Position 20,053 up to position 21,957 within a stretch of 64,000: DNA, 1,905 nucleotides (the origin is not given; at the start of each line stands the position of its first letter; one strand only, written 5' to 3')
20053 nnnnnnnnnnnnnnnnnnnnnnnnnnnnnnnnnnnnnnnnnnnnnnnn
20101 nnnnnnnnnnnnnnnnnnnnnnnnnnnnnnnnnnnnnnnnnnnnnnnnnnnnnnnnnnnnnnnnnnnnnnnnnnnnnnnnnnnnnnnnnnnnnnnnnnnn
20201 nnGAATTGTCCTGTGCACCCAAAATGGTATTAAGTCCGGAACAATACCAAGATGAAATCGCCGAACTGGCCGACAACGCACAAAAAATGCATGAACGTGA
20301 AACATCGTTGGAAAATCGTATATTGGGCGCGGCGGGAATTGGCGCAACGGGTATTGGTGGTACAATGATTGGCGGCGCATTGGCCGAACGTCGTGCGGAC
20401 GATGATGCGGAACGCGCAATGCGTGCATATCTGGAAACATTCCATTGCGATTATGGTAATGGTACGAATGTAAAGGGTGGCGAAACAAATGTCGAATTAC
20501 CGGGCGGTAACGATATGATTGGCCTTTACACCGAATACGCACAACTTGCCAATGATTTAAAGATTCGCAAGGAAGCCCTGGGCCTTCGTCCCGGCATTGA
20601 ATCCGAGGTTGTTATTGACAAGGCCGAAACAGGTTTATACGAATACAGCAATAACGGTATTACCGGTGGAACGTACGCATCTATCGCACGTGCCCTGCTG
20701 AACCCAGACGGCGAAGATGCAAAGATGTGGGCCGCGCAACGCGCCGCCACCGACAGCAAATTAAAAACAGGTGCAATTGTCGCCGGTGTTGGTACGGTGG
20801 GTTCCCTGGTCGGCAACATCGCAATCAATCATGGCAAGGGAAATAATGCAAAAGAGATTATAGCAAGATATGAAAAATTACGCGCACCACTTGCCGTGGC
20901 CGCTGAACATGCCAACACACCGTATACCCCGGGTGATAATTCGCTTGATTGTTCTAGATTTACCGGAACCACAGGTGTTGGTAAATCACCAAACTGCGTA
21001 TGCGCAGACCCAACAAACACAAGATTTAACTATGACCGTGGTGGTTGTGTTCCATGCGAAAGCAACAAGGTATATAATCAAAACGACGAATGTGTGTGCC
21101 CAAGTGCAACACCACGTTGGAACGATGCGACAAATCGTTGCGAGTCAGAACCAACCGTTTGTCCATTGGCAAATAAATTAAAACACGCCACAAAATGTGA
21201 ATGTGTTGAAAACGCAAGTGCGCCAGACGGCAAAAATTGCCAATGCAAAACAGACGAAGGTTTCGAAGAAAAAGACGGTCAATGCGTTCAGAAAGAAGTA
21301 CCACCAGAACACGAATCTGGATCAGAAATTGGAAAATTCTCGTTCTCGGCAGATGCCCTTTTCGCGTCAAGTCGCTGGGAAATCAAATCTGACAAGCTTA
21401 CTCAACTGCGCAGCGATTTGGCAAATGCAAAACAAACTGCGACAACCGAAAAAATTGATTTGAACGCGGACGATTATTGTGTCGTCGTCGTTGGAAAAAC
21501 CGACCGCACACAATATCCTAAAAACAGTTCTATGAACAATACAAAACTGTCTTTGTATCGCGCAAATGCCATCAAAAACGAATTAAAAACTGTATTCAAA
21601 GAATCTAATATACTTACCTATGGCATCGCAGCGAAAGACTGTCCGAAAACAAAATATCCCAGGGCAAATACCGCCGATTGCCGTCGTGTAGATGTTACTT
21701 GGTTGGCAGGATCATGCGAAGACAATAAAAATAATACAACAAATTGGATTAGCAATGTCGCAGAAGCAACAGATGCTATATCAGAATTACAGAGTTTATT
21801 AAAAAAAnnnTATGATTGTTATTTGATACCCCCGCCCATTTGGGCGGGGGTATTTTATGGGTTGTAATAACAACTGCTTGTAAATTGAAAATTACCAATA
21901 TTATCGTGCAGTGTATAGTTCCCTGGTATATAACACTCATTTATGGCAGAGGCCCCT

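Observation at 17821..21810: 1329-aa protein with an unusual domain chain: CarboxypepD_reg-like, EGF-like Cys repeats, glycine zipper, OmpA-like peptidoglycan-binding domain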

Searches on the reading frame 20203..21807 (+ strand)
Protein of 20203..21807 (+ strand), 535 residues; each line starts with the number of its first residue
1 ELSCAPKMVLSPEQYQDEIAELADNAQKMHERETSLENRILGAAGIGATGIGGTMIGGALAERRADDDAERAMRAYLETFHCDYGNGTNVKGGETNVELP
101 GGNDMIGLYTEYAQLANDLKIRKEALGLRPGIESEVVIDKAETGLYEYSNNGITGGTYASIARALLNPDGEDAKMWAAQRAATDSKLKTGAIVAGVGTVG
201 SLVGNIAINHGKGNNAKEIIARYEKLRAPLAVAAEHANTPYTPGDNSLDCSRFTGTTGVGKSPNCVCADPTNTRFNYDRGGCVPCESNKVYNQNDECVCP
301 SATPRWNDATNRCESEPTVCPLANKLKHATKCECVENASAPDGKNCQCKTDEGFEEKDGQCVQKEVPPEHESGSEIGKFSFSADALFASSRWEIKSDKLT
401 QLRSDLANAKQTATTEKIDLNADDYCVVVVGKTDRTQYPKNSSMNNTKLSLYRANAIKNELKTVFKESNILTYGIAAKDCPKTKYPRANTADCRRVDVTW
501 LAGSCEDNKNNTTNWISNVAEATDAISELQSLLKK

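Call 22: find_related_loci(query=A1, collection=genome_contigs, flank=10000)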
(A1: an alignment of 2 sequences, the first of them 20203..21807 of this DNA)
Query A1 (535 aa) in genome_contigs; peptide patterns used: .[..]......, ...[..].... (x = any residue, [..] = any of these).
295 stretches matched a pattern; 40 encode a relative of the query (tblastn E <= 1e-3); 40 distinct loci.
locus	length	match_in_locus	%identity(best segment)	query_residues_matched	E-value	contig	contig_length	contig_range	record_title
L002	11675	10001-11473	39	6-505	1e-90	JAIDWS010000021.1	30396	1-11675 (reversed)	MAG: Alphaproteobacteria bacterium isolate SC0372_S2_6 SC0372_S2_6_contig_21, whole genome shotgun sequence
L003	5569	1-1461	40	32-512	1e-90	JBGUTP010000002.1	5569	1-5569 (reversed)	MAG: Candidatus Enterousia sp. isolate fecal_MAG_67 fecal_MAG_67_contig_0002, whole genome shotgun sequence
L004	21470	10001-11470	39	7-505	6e-90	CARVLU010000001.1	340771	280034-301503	MAG TPA_asm: uncultured Alphaproteobacteria bacterium isolate MGBC118324 genome assembly, contig: MGBC118324.1, whole ge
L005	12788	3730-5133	40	10-480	1e-89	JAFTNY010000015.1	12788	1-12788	MAG: Alphaproteobacteria bacterium isolate RGIG3991 Roe_deer_Cecum-4__c114385, whole genome shotgun sequence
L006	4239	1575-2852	38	18-458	4e-84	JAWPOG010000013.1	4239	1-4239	MAG: Alphaproteobacteria bacterium isolate KV104-158 k141_1879338, whole genome shotgun sequence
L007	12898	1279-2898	36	4-531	2e-81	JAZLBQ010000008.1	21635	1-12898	MAG: Candidatus Enterousia sp. isolate T1900045063_TC20190056.MAGScoT_cleanbin_000013 SGB_4572_k141_334766, whole genome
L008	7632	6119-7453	40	10-462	1e-80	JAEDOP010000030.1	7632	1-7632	MAG: Alphaproteobacteria bacterium isolate MAG321 NODE_8218_length_7632_cov_4.119308, whole genome shotgun sequence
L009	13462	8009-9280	40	10-480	4e-79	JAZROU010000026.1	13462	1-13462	MAG: Candidatus Enterousia sp. isolate T1900045388_YK20190078.MAGScoT_cleanbin_000020 SGB_6918_k141_1023032, whole genom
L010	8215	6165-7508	39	4-464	4e-79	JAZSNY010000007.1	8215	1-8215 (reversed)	MAG: Candidatus Enterousia sp. isolate T1900044549_TS20190015.MAGScoT_cleanbin_000102 SGB_200_k141_2265470, whole genome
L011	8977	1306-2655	41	4-461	8e-79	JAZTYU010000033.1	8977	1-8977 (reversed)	MAG: Candidatus Enterousia sp. isolate T1900045325_YK20190014.MAGScoT_cleanbin_000039 SGB_6437_k141_2980390, whole genom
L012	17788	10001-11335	42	10-462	1e-76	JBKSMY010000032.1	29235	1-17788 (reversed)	MAG: Alphaproteobacteria bacterium isolate KS320-82 k141_2032406, whole genome shotgun sequence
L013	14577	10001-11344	38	4-464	2e-75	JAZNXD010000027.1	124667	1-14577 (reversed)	MAG: Candidatus Enterousia sp. isolate T1900044780_TS20190246.MAGScoT_cleanbin_000045 SGB_2551_k141_2582239, whole genom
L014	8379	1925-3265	41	10-462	2e-75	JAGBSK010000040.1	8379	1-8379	MAG: Alphaproteobacteria bacterium isolate RGIG9404 Yak_Cecum-1__c784868, whole genome shotgun sequence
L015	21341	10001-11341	40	10-462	1e-71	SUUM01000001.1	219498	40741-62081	MAG: Alphaproteobacteria bacterium isolate SIG46 NODE_180_length_219498_cov_7.274562, whole genome shotgun sequence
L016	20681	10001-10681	53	1-227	4e-71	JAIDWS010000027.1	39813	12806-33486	MAG: Alphaproteobacteria bacterium isolate SC0372_S2_6 SC0372_S2_6_contig_27, whole genome shotgun sequence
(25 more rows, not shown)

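Call 24: predict_structure(alignment_id=A1)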
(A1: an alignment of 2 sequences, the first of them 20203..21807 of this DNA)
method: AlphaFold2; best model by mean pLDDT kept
length: 535 residues; sequences in the alignment: 2
mean_pLDDT: 40.7   pTM: 0.23
mean pLDDT of the five models: 40.7, 39.8, 39.2, 37.5, 35.2
residues with pLDDT >= 90: 0; 70-90: 49; 50-70: 37; < 50: 449
segments of 3 or more residues with pLDDT < 50: 1-168, 170-173, 175-244, 317-402, 405-451, 462-535
pLDDT, mean of each block of 10 residues (from residue 1): 27 38 39 33 27 29 32 37 31 29 33 42 40 35 28 34 45 47 34 25 23 32 35 28 53 75 77 69 75 75 67 54 25 32 36 43 34 34 36 40 49 34 42 39 42 51 44 39 36 45 39 40 36 30
secondary structure, 60 per line:
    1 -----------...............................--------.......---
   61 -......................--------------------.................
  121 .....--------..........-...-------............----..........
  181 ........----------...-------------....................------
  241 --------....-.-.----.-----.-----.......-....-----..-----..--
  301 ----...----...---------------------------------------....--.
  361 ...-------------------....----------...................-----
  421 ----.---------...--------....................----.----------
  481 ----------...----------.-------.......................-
elements in order: H12-42 H51-57 H62-83 H104-125 H134-143 H155-166 H171-188 H215-234 E273-276 E281-284 E305-307 E312-314 E354-357 E360-363 H383-386 H397-415 E435-437 H446-465 E491-493 H512-534

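Call 26: search_protein_representatives(alignment_id=A1)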
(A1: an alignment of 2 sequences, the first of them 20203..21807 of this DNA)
Query: 2 sequences, 542 profile positions. Proteins with E-value up to 0.001 (for the whole library): 899; up to 1e-10: 805; up to 1e-30: 695. The best 150 are listed.
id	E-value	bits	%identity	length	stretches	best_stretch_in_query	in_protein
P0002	0.0e+00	1066.7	-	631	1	2-542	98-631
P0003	3.5e-255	864.1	-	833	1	1-513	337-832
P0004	1.2e-186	637.8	-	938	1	1-507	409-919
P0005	1.6e-168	578.0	-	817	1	7-532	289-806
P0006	2.2e-159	547.9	-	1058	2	5-366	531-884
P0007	4.3e-155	533.7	-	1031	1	7-519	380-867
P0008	3.4e-148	510.9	-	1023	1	2-529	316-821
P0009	9.1e-148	509.5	-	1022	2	13-533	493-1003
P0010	4.5e-146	503.9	-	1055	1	3-519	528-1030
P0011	1.3e-142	492.5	-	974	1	7-520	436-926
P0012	1.4e-142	492.4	-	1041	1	4-537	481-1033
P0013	3.2e-141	487.9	-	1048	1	9-510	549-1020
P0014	5.3e-141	487.2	-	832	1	9-516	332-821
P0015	3.0e-140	484.7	-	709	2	6-367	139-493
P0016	4.9e-140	484.0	-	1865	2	2-368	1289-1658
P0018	2.3e-136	471.9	-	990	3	3-368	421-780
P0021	2.2e-132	458.8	-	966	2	9-366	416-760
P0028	4.0e-125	434.8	-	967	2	7-365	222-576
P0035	1.2e-119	416.8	-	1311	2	6-366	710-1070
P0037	1.4e-119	416.5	-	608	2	6-366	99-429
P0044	1.3e-114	400.1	-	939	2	3-513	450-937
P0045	2.4e-114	399.2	-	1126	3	2-367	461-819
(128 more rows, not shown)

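Call 54: search_protein_families(library=pfam, proteins=[P0045, P0028, P0035, P0015, P0037, P0021, P0006, P0018, P0016], max_evalue=0.01)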
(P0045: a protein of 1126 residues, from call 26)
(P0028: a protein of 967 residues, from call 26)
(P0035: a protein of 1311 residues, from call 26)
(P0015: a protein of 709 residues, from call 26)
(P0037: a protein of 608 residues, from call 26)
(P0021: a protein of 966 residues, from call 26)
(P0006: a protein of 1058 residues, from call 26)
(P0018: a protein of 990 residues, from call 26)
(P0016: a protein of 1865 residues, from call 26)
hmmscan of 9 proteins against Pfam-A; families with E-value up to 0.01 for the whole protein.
P0045 (1126 aa): 3 families
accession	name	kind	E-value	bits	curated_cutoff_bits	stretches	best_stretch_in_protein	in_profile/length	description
PF13715.12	CarbopepD_reg_2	-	3e-08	34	32.2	1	11-91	4-88/88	CarboxypepD_reg-like domain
PF13620.12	CarboxypepD_reg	-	4.1e-05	24.3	32.3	1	8-70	2-65/82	Carboxypeptidase regulatory-like domain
PF00691.25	OmpA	-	0.00043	21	27.2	1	997-1078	1-68/98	OmpA family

P0028 (967 aa): 3 families
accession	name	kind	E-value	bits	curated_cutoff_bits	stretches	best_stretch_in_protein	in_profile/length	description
PF13715.12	CarbopepD_reg_2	-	1.3e-10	41.6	32.2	1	9-88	1-86/88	CarboxypepD_reg-like domain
PF13620.12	CarboxypepD_reg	-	2.9e-09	37.6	32.3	1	8-70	1-66/82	Carboxypeptidase regulatory-like domain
PF00691.25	OmpA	-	2.6e-06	28.1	27.2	1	656-761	1-84/98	OmpA family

P0035 (1311 aa): 4 families
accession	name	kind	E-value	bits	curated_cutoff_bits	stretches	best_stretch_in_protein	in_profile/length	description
PF13715.12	CarbopepD_reg_2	-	1.4e-06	28.6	32.2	1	176-239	1-60/88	CarboxypepD_reg-like domain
PF00691.25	OmpA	-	2.1e-06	28.4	27.2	1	1149-1257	1-89/98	OmpA family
PF13620.12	CarboxypepD_reg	-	3.2e-06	27.8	32.3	1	175-238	1-63/82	Carboxypeptidase regulatory-like domain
PF19202.5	DUF5874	-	0.006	17.4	27.1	1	1068-1125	4-62/74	Family of unknown function (DUF5874)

P0015 (709 aa): 1 family
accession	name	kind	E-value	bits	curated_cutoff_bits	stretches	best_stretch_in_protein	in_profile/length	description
PF00691.25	OmpA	-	8.1e-08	33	27.2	1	556-655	1-83/98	OmpA family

P0037 (608 aa): 1 family
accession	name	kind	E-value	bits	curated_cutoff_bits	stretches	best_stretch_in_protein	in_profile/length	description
PF00691.25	OmpA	-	2.1e-12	47.7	27.2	1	489-584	1-88/98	OmpA family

P0021 (966 aa): 3 families
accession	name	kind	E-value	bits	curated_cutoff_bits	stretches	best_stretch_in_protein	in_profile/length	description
PF13715.12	CarbopepD_reg_2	-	3.5e-10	40.2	32.2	1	22-109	1-88/88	CarboxypepD_reg-like domain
PF00691.25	OmpA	-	5.4e-10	39.9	27.2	1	832-934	2-82/98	OmpA family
PF13620.12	CarboxypepD_reg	-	2.9e-05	24.7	32.3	1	22-82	2-65/82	Carboxypeptidase regulatory-like domain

P0006 (1058 aa): 4 families
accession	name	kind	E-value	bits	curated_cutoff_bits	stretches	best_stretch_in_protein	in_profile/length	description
PF13715.12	CarbopepD_reg_2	-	1.7e-14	54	32.2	1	115-195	1-88/88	CarboxypepD_reg-like domain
PF00691.25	OmpA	-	7.4e-13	49.1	27.2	1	939-1042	1-93/98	OmpA family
PF13620.12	CarboxypepD_reg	-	3.1e-09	37.5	32.3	1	114-174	1-65/82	Carboxypeptidase regulatory-like domain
PF15976.11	CooC_C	-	0.0051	17.3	29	0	108-153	12-54/93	CS1-pili formation C-terminal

P0018 (990 aa): 3 families
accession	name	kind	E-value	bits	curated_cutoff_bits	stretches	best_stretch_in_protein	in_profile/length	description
PF13715.12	CarbopepD_reg_2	-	4.4e-14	52.7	32.2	1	25-104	4-88/88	CarboxypepD_reg-like domain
PF13620.12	CarboxypepD_reg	-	1.7e-09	38.3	32.3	1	22-87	2-72/82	Carboxypeptidase regulatory-like domain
PF00691.25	OmpA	-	0.00043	21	27.2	1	830-908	1-65/98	OmpA family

P0016 (1865 aa): 3 families
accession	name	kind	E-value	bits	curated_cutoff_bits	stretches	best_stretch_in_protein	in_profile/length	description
PF13620.12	CarboxypepD_reg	-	1.1e-09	39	32.3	2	294-358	1-66/82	Carboxypeptidase regulatory-like domain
PF13715.12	CarbopepD_reg_2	-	7.7e-09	35.9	32.2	1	295-373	1-80/88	CarboxypepD_reg-like domain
PF00691.25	OmpA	-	2.6e-07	31.3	27.2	1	1711-1796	1-74/98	OmpA family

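Call 57: fold_search(model_id=the predicted structure, library=pdb)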
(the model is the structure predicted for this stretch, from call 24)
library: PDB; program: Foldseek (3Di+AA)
matches with E <= 10: 132; with E <= 0.001: 0
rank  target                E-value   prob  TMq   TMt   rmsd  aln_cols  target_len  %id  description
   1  3s02_A                1.5e-02  0.97  0.16  0.44   9.4       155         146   14  The crystal structure of the periplasmic domain of Helicobacter pylori MotB (residues 103-256) (released 2012-03-14)
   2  6iki_B                1.5e-02  0.96  0.15  0.41   9.3       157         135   23  Crystal structure of YfiB(W55L) (released 2019-03-13)
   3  4b5c_A                1.7e-02  0.96  0.13  0.40   6.2       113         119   18  Crystal structure of the peptidoglycan-associated lipoprotein from Burkholderia pseudomallei (released 2013-08-14)
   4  3td4_B                2.0e-02  0.95  0.15  0.43   7.0       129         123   22  Crystal structure of OmpA-like domain from Acinetobacter baumannii in complex with diaminopimelate (released 2011-10-26)
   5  5n2c_C                2.2e-02  0.97  0.15  0.46   6.1       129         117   19  Crystal structure of the peptidoglycan-associated lipoprotein from Burkholderia cenocepacia (released 2017-07-26)
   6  7rjj_A                2.2e-02  0.95  0.14  0.42   6.5       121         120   19  Crystal Structure of the Peptidoglycan Binding Domain of the Outer Membrane Protein (OmpA) from Klebsiella pneumoniae  (released 2021-07-28)
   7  5m38_A                2.5e-02  0.98  0.15  0.50   5.8       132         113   20  Structure of the TagL peptidoglycan binding domain from EAEC T6SS (released 2018-02-21)
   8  3s0w_A                2.7e-02  0.96  0.16  0.43   9.2       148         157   15  The crystal structure of the periplasmic domain of Helicobacter pylori MotB (residues 78-256). (released 2012-03-14)
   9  5nhx                  2.7e-02  0.96  0.15  0.46   6.4       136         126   21  Periplasmic domain of Outer Membrane Protein A from Klebsiella pneumoniae (released 2018-05-16)
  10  3s0h_D                2.8e-02  0.96  0.16  0.42   9.1       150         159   14  The crystal structure of the periplasmic domain of Helicobacter pylori MotB (residues 90-256). (released 2012-03-14)
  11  4b62                  3.1e-02  0.98  0.16  0.46   5.5       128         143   23  The structure of the cell wall anchor of the T6SS from Pseudomonas aeruginosa (released 2013-10-02)
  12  4zhv_A                3.5e-02  0.92  0.14  0.39   6.1       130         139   24  Crystal structure of a bacterial signalling protein (released 2016-04-27)
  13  6jfw_A                3.7e-02  0.98  0.16  0.47   5.6       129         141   20  Crystal structure of PA0833 periplasmic domain from Pseudomonas aeruginosa reveals an unexpected enlarged peptidoglyca (released 2019-03-20)
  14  5eaz_A                3.9e-02  0.89  0.15  0.41   9.4       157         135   23  crystal form I of YfiB belonging to space groups P21 (released 2016-05-18)
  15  2hqs_C                4.1e-02  0.85  0.12  0.43   7.2       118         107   17  Crystal structure of TolB/Pal complex (released 2007-04-03)
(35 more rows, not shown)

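Call 66: find_encoding_contigs(protein=P0044, flank=6000, max_places=3)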
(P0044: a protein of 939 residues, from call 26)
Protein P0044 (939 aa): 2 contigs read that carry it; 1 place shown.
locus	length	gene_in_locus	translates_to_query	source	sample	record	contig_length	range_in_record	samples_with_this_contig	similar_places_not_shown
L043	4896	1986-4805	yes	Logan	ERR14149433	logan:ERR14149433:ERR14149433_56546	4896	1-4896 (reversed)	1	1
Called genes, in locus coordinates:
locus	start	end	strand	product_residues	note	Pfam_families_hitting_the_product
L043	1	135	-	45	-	?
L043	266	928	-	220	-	-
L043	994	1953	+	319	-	-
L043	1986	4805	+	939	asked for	PF00691:OmpA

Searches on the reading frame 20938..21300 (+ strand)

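Call 47: search_protein_families(library=pfam, proteins=[window:20938-21300:+], max_evalue=10)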
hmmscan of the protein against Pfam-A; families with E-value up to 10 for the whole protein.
window:20938-21300:+ (121 aa): 3 families
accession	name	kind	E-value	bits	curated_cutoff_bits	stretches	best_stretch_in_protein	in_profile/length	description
PF15772.10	UPF0688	-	0.027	15.3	27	1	26-107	50-128/232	UPF0688 family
PF22897.2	TIL_2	-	0.1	12.8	24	1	102-118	27-43/44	TIL-like domain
PF19202.5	DUF5874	-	0.21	12.4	27.1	2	35-109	2-74/74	Family of unknown function (DUF5874)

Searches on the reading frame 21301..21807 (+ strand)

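Call 47: search_protein_families(library=pfam, proteins=[window:21301-21807:+], max_evalue=10)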
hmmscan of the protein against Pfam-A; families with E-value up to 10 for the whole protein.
window:21301-21807:+ (169 aa): 1 family
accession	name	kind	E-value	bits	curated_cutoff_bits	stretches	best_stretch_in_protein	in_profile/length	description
PF00691.25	OmpA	-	0.0017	19.1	27.2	1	55-97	28-66/98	OmpA family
